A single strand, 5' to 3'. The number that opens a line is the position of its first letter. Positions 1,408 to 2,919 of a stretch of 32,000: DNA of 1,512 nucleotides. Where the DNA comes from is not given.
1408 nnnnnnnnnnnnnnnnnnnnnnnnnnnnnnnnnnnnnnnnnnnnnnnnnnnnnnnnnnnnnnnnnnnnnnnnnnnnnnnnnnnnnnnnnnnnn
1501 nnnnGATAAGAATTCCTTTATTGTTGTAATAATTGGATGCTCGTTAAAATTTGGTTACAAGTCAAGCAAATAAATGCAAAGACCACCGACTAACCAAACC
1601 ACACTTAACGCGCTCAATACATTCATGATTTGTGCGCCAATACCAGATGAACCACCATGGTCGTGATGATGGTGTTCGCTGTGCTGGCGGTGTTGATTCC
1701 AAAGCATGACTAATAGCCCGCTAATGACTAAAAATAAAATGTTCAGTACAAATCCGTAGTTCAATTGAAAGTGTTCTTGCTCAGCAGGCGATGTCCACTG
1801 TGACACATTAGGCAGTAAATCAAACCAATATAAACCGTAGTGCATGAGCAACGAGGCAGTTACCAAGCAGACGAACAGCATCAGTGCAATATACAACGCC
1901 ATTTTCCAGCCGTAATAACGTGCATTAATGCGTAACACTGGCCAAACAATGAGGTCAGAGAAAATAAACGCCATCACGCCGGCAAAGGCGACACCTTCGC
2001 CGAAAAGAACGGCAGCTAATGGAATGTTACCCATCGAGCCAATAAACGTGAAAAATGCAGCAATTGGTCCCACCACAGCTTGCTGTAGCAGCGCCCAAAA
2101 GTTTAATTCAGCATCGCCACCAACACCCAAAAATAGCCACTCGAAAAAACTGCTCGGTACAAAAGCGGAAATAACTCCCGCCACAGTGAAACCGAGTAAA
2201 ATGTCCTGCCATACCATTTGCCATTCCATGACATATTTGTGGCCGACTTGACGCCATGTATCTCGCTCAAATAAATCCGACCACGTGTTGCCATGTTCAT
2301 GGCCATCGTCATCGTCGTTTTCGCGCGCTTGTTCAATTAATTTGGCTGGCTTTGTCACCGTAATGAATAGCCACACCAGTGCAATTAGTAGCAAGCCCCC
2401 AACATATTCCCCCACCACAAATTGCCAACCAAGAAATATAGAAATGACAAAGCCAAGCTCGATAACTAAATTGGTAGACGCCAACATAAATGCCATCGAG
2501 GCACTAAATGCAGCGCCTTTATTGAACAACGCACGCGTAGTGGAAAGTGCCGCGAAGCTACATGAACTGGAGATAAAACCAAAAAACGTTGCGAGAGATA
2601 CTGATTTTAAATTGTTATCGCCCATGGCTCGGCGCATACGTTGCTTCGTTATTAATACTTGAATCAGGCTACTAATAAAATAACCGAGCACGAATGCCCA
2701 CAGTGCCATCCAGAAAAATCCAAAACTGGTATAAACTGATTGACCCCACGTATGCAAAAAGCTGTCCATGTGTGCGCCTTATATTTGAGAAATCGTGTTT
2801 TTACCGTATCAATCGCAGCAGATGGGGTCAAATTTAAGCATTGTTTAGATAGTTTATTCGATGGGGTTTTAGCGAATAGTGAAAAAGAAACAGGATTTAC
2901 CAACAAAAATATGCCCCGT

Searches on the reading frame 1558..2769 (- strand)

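Call 105: search_protein_families(library=pfam, proteins=[window:1558-2769:-], max_evalue=0.01)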
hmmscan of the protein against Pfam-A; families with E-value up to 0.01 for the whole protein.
window:1558-2769:- (404 aa): 1 family
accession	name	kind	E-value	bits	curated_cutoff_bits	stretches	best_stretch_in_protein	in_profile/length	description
PF03773.19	ArsP_1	-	1.9e-56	191.8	32.3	1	18-311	12-294/294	Predicted permease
